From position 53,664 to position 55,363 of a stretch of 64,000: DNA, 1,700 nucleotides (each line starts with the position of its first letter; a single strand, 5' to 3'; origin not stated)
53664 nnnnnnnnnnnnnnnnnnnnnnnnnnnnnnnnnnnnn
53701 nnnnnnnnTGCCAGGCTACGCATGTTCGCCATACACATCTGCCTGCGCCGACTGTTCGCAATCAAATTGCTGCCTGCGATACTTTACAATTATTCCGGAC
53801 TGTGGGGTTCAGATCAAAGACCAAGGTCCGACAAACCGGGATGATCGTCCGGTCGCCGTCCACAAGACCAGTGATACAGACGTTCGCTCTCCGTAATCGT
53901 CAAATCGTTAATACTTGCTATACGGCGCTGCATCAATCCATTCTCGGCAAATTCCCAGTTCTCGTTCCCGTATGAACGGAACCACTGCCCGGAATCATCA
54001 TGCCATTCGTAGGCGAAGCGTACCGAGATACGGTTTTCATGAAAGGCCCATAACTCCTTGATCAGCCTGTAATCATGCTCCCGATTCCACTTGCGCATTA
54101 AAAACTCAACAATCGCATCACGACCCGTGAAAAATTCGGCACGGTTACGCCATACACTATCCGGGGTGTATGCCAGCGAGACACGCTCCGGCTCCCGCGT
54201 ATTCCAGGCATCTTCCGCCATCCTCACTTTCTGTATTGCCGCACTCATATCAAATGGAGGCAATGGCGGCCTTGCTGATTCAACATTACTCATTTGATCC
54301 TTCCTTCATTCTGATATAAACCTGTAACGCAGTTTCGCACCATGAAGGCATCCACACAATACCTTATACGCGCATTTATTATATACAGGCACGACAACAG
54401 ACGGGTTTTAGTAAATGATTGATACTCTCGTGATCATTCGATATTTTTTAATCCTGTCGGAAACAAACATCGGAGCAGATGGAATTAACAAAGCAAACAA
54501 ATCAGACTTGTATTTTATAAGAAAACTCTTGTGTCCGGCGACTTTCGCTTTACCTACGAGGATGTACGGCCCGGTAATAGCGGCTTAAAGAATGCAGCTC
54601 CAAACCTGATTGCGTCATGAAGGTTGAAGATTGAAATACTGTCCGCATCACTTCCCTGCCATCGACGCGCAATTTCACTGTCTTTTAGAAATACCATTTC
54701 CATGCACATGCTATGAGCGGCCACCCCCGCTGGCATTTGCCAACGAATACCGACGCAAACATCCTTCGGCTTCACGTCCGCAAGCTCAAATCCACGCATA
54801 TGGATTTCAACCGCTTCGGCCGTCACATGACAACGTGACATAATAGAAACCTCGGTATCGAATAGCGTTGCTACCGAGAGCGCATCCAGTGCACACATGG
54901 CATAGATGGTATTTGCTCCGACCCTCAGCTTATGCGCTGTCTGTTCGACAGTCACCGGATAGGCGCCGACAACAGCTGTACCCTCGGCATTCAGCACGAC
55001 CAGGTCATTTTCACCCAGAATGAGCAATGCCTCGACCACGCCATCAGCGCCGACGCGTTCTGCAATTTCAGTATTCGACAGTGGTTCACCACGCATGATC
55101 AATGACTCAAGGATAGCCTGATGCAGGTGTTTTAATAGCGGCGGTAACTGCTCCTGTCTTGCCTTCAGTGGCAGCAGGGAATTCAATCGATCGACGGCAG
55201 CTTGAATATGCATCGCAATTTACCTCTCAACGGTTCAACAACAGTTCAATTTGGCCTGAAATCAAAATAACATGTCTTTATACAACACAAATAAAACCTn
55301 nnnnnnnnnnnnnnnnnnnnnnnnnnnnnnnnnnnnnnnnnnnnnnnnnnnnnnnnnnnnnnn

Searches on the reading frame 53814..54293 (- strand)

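Call 5: search_protein_families(library=pfam, proteins=[window:53814-54293:-], max_evalue=1)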
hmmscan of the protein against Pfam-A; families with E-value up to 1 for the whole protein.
window:53814-54293:- (159 aa): 3 families
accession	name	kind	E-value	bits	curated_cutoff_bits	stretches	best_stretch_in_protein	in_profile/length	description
PF07080.17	DUF1348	-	2e-67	225.5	22.1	1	12-141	1-130/130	Protein of unknown function (DUF1348)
PF12680.13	SnoaL_2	-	3e-06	28.2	27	1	28-120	6-98/102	SnoaL-like domain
PF14534.12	DUF4440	-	0.0003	21.6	25.2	1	27-100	9-82/107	Domain of unknown function (DUF4440)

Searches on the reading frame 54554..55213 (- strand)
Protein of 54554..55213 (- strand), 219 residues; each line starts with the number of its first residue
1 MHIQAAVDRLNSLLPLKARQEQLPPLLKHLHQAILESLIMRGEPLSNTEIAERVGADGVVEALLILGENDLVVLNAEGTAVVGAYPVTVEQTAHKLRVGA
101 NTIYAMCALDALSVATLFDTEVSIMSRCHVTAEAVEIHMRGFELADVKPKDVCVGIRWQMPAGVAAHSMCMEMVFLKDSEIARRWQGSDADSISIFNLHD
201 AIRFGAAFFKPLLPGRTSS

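Call 5: search_protein_families(library=pfam, proteins=[window:54554-55213:-], max_evalue=1)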
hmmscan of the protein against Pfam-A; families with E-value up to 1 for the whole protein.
window:54554-55213:- (219 aa): 3 families
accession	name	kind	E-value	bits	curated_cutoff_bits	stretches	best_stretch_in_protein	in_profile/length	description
PF03243.20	MerB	-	2.3e-26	92.6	27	1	88-209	2-125/126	Alkylmercury lyase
PF12728.13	HTH_17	-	0.073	13.8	27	1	88-108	3-23/51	Helix-turn-helix domain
PF09339.16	HTH_IclR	-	0.11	12.7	22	1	33-55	7-29/52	IclR helix-turn-helix domain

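Call 23: find_related_loci(query=window:54554-55213:-, collection=genome_contigs, flank=10000)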
Query window:54554-55213:- (219 aa) in genome_contigs; peptide patterns used: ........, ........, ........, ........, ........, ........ (x = any residue, [..] = any of these).
114 stretches matched a pattern; 11 encode a relative of the query (tblastn E <= 1e-3); 11 distinct loci.
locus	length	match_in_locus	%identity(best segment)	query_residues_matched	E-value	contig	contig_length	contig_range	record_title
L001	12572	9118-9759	56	1-213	4e-78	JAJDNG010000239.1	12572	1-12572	MAG: Gammaproteobacteria bacterium isolate ALJrbin.2 k141_4686861, whole genome shotgun sequence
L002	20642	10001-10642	56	1-213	3e-76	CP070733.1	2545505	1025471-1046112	MAG: Pseudomonadota bacterium isolate bin408 chromosome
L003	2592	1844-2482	57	1-213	2e-75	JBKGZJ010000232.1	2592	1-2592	MAG: Thiohalophilus sp. isolate C5M10_10 NODE_23011_length_2592_cov_12.009066, whole genome shotgun sequence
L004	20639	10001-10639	56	1-213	1e-73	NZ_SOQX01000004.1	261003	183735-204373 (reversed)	Thiohalophilus thiocyanatoxydans strain DSM 16326 Ga0244672_104, whole genome shotgun sequence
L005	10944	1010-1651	54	1-213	2e-72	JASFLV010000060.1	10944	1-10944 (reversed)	MAG: Thioalkalispiraceae bacterium isolate D0817M20remetaG_Bin_170 D0817M20remetaG_FD_scaffold_999_c1, whole genome shot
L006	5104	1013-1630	56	9-213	5e-72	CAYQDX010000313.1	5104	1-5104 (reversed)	MAG TPA_asm: uncultured Ectothiorhodospiraceae bacterium isolate SRP214966_co3_379 genome assembly, contig: NODE_32759_l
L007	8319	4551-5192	52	1-213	2e-70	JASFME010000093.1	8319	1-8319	MAG: Granulosicoccaceae bacterium isolate D0817M20remetaG_Bin_64 D0817M20remetaG_FD_scaffold_1830_c1, whole genome shotg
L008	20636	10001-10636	53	3-213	4e-68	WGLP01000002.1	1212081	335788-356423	MAG: Gammaproteobacteria bacterium isolate RI_92 c_000000006199, whole genome shotgun sequence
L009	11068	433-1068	50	3-213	1e-64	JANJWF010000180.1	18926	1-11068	MAG: Thiobacillus sp. isolate RC343_metabat.bin.22 RC343_k141_325278, whole genome shotgun sequence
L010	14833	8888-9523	51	3-213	4e-63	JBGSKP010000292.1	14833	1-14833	MAG: Thiocapsa sp. isolate JTS-AC183 k141_4484400, whole genome shotgun sequence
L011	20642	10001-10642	47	1-213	3e-54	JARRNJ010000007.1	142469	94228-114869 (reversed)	MAG: Gammaproteobacteria bacterium isolate Spart_121_MAG scaffold_101, whole genome shotgun sequence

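Call 33: find_encoding_contigs(protein=window:54554-55213:-, flank=6000)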
Protein window:54554-55213:- (219 aa): no gene with exactly this product is on record in the collection.

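Call 39: find_homologous_proteins(query=window:54554-55213:-, max_evalue=1e-40)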
Query window:54554-55213:- (219 aa): 524 proteins with E <= 1e-40 among 1531 candidates; the best 120 are listed.
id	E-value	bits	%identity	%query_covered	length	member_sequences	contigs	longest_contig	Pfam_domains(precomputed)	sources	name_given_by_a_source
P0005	1.0e-138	478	100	100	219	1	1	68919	PF03243.21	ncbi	-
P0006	1.0e-90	321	68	97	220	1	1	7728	PF03243.21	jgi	jgi:mercuric reductase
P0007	1.2e-87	311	67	97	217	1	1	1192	PF03243.21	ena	-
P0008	1.9e-77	278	62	97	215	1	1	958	PF03243.21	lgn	-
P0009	2.2e-77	278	61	97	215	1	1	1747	PF03243.21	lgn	-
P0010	1.2e-76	275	60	97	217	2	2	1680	PF03243.21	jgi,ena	-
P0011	1.8e-76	275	61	97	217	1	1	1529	PF03243.21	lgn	-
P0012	4.2e-76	273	61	97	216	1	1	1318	PF03243.21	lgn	-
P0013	1.3e-75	272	60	97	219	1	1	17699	PF03243.21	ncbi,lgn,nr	ncbi:MAG: hypothetical protein EP297_10780 [Gammaproteobacteria bacterium]|nr:MAG: hypothetical prot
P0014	1.7e-75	271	62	97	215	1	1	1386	PF03243.21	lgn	-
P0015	4.6e-75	270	60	99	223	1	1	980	PF03243.21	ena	-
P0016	5.5e-75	270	60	97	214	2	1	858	PF03243.21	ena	-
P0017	9.0e-75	269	59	97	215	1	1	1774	PF03243.21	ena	-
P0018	4.0e-74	267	59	97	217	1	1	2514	PF03243.21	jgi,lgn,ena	-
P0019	1.3e-73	265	60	97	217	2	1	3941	PF03243.21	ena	-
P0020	1.9e-73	265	59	97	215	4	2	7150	PF03243.21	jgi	jgi:hypothetical protein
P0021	1.0e-72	262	60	97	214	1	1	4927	PF03243.21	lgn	-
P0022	1.1e-72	262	58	99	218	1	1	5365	PF03243.21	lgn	-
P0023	5.6e-72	260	60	97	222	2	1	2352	PF03243.21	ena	-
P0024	2.4e-71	258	59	97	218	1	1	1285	PF03243.21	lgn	-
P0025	2.9e-71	258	57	97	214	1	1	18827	PF03243.21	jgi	jgi:mercuric reductase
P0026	1.8e-70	255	56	97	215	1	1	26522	PF03243.21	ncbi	-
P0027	2.0e-70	255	56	97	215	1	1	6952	PF03243.21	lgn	-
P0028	2.4e-70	255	59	97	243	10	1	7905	PF03243.21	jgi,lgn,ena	-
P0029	2.5e-70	255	57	97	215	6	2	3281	PF03243.21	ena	-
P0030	2.6e-70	255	58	98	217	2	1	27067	PF03243.21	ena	-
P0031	3.0e-70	254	58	97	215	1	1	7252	PF03243.21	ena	-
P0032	4.0e-70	254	57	97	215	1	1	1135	PF03243.21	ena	-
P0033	4.7e-70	254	57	97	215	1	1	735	PF03243.21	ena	-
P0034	4.9e-70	254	57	97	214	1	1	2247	PF03243.21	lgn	-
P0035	5.8e-70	253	58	97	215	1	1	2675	PF03243.21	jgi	jgi:hypothetical protein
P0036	1.0e-69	253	57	97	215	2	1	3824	PF03243.21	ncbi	-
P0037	1.4e-69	252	56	97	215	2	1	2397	PF03243.21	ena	-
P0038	2.2e-69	251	56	97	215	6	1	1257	PF03243.21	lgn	-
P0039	2.6e-69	251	56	97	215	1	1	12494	PF03243.21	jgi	jgi:mercuric reductase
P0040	2.8e-69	251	56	97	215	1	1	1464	PF03243.21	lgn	-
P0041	4.8e-69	250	56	97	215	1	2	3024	PF03243.21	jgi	jgi:hypothetical protein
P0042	9.2e-69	249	55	97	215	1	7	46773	PF03243.21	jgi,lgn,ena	jgi:mercuric reductase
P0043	1.5e-68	249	56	97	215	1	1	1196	PF03243.21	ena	-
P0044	1.8e-68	249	55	97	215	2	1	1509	PF03243.21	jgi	jgi:mercuric reductase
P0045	4.2e-68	247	56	97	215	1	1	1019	PF03243.21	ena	-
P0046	4.6e-68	247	57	97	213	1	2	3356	PF03243.21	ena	-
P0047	5.1e-68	247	56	97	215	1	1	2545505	PF03243.21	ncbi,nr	ncbi:MAG: alkylmercury lyase family protein [Pseudomonadota bacterium]|nr:MAG: alkylmercury lyase fa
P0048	5.8e-68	247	55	97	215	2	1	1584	PF03243.21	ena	-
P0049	5.9e-68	247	57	97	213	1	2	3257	PF03243.21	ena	-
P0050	1.4e-67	246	57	97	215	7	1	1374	PF03243.21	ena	-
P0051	1.7e-67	245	52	97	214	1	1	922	PF03243.21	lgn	-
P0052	2.1e-67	245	55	97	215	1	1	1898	PF03243.21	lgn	-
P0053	2.1e-67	245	55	97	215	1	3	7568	PF03243.21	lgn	-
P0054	2.4e-67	245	53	97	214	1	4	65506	PF03243.21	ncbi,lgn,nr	ncbi:MAG: alkylmercury lyase family protein [Thiogranum sp.]|nr:alkylmercury lyase family protein [T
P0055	2.9e-67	245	56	94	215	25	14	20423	PF03243.21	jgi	-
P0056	3.3e-67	244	52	97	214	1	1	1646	PF03243.21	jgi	jgi:hypothetical protein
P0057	8.4e-67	243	56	94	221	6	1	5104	PF03243.21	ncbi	-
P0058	9.7e-67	243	57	96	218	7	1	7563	PF03243.21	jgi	jgi:hypothetical protein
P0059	1.1e-66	243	58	97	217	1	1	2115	PF03243.21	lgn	-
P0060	1.3e-66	242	55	97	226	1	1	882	PF03243.21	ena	-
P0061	1.4e-66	242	54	97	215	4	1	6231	PF03243.21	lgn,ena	-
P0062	1.6e-66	242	55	97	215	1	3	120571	PF03243.21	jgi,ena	jgi:hypothetical protein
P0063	1.9e-66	242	56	96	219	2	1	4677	PF03243.21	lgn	-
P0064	1.9e-66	242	54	97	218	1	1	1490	PF03243.21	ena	-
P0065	2.4e-66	242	56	97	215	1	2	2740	PF03243.21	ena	-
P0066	3.2e-66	241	56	97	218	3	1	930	PF03243.21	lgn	-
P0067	3.4e-66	241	55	95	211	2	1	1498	PF03243.21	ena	-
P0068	4.4e-66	241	57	97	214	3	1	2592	PF03243.21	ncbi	ncbi:MAG: alkylmercury lyase family protein [Thiohalophilus sp.]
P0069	4.8e-66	241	53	97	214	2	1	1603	PF03243.21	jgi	jgi:mercuric reductase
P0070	4.8e-66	241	56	96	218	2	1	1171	PF03243.21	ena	-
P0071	5.2e-66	240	55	96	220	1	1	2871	PF03243.21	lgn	-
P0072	7.7e-66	240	56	96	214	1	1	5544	PF03243.21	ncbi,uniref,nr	ncbi:MAG: hypothetical protein GZ085_12010 [Sulfuriferula multivorans]|uniref:Alkylmercury lyase n=1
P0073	7.9e-66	240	53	97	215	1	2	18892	PF03243.21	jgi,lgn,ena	-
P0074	9.6e-66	240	55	97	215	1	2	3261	PF03243.21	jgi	jgi:hypothetical protein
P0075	1.0e-65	240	54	97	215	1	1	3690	PF03243.21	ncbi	ncbi:alkylmercury lyase family protein [Kaarinaea lacus]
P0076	1.1e-65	239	51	97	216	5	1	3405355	PF03243.21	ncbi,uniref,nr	ncbi:alkylmercury lyase family protein [Thioalkalivibrio thiocyanodenitrificans]|uniref:alkylmercury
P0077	1.4e-65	239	54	97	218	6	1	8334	PF03243.21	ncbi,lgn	ncbi:MAG: alkylmercury lyase family protein [Gammaproteobacteria bacterium]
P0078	2.3e-65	238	54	99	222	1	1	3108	PF03243.21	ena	-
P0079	2.3e-65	238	57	94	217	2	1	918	PF03243.21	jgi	-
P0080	2.4e-65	238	55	97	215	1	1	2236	PF03243.21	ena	-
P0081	2.8e-65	238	55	96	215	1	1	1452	PF03243.21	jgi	-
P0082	2.8e-65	238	55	97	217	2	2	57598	PF03243.21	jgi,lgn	-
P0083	3.1e-65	238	54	97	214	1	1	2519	PF03243.21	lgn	-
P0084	3.5e-65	238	54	97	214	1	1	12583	PF03243.21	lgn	-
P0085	3.5e-65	238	55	97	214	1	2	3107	PF03243.21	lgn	-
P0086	3.7e-65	238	54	96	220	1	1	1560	PF03243.21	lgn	-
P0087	3.8e-65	238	54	97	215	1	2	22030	PF03243.21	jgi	jgi:mercuric reductase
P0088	3.9e-65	238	56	97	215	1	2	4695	PF03243.21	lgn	-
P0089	4.8e-65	237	56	97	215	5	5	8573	PF03243.21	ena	-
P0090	5.4e-65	237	54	97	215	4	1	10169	PF03243.21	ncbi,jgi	ncbi:MAG: organomercurial lyase [Granulosicoccaceae bacterium]|jgi:mercuric reductase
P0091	5.8e-65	237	51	98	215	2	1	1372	PF03243.21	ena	-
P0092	6.4e-65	237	54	97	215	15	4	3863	PF03243.21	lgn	-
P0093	6.6e-65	237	55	97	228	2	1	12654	PF03243.21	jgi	-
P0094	7.3e-65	237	54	97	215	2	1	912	PF03243.21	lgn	-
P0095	7.3e-65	237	54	94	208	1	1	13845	PF03243.21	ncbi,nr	ncbi:MAG: alkylmercury lyase family protein, partial [Proteobacteria bacterium]|nr:alkylmercury lyas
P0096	7.7e-65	237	52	97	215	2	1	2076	PF03243.21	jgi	jgi:mercuric reductase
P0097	9.3e-65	236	51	97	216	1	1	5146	PF03243.21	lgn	-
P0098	1.0e-64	236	54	97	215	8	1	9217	PF03243.21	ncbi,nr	ncbi:MAG: organomercurial lyase [Gammaproteobacteria bacterium]|nr:organomercurial lyase [Gammaprote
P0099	1.1e-64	236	56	97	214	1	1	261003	PF03243.21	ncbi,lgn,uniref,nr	ncbi:alkylmercury lyase family protein [Thiohalophilus thiocyanatoxydans]|uniref:Alkylmercury lyase-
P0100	1.1e-64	236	53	94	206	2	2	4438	PF03243.21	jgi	jgi:mercuric reductase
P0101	1.2e-64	236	53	97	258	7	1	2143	PF03243.21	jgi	jgi:hypothetical protein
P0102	1.2e-64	236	52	97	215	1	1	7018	PF03243.21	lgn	-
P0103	1.3e-64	236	52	97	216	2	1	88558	PF03243.21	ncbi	-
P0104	1.4e-64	236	54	97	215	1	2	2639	PF03243.21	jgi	jgi:mercuric reductase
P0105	1.5e-64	236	53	97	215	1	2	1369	PF03243.21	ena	-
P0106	1.5e-64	236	55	97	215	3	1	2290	PF03243.21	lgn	-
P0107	1.6e-64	236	55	97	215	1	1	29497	PF03243.21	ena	-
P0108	1.9e-64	235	56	97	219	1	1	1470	PF03243.21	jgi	-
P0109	1.9e-64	235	55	96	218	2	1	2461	PF03243.21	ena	-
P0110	2.0e-64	235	54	97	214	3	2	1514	PF03243.21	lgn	-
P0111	2.0e-64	235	53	97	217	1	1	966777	PF03243.21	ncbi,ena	-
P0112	2.2e-64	235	55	96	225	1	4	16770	PF03243.21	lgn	-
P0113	2.3e-64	235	53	97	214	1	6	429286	PF03243.21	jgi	jgi:hypothetical protein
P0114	2.4e-64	235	52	97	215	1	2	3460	PF03243.21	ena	-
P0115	2.5e-64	235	51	99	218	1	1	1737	PF03243.21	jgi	-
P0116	2.7e-64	235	54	97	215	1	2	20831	PF03243.21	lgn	-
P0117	2.9e-64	235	55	95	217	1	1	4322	PF03243.21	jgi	-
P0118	3.1e-64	235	53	97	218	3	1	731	PF03243.21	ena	-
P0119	3.1e-64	235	55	96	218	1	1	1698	PF03243.21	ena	-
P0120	3.7e-64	234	51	99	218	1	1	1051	PF03243.21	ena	-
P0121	4.0e-64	234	54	96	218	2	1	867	PF03243.21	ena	-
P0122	4.3e-64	234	54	97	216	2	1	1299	PF03243.21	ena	-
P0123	4.7e-64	234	54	96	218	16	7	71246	PF03243.21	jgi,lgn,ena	-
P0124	5.1e-64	234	53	97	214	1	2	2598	PF03243.21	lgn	-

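Call 41: find_encoding_contigs(protein=P0006, flank=8000)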
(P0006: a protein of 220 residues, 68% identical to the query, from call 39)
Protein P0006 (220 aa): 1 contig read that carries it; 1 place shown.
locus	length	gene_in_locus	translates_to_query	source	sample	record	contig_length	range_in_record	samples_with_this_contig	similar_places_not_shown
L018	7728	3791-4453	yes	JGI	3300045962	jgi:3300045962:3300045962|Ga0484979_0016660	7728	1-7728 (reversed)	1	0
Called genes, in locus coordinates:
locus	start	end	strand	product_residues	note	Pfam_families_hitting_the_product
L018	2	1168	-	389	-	?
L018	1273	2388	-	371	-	PF25954:Beta-barrel_RND_2, PF25989:YknX_C, PF25967:RND-MFP_C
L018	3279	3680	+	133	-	-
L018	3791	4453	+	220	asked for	PF03243:MerB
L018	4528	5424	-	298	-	PF00126:HTH_1, PF03466:LysR_substrate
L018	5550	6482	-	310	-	PF00582:Usp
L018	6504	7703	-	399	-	PF00361:Proton_antipo_M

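Call 83: find_encoding_contigs(protein=P0007, flank=3000, max_places=3)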
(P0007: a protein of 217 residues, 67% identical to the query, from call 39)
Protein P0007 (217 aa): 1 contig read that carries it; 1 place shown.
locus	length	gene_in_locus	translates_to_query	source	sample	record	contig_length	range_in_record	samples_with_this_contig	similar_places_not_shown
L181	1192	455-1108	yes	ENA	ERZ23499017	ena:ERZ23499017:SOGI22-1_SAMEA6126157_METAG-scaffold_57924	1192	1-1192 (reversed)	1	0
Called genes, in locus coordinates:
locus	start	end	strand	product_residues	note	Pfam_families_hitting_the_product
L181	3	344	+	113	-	?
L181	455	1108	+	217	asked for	PF03243:MerB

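Call 84: find_encoding_contigs(protein=P0013, flank=6000, max_places=3)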
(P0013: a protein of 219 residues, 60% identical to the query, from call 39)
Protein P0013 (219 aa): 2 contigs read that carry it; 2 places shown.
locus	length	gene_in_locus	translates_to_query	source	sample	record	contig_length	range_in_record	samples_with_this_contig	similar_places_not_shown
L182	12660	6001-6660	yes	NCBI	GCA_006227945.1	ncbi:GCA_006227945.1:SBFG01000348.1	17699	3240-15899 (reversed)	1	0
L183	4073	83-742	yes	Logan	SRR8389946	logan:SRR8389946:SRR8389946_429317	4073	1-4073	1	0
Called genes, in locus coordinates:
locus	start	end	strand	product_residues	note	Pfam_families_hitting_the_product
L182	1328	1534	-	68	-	PF00313:CSD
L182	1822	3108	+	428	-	PF01547:SBP_bac_1, PF13416:SBP_bac_8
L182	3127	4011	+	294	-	PF00528:BPD_transp_1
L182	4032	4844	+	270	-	PF00528:BPD_transp_1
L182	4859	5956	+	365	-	PF00005:ABC_tran, PF13304:AAA_21 (faint), PF17912:OB_MalK (weak)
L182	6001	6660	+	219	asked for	PF03243:MerB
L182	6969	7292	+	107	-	PF04358:DsrC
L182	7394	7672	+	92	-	PF01910:Thiamine_BP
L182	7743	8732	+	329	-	-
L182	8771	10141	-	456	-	-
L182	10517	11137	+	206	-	PF00293:NUDIX (weak)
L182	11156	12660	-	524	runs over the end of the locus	PF00884:Sulfatase (faint), PF01676:Metalloenzyme, PF06415:iPGM_N, PF01663:Phosphodiest (weak)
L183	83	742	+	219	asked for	PF03243:MerB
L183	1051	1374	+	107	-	PF04358:DsrC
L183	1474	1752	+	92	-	PF01910:Thiamine_BP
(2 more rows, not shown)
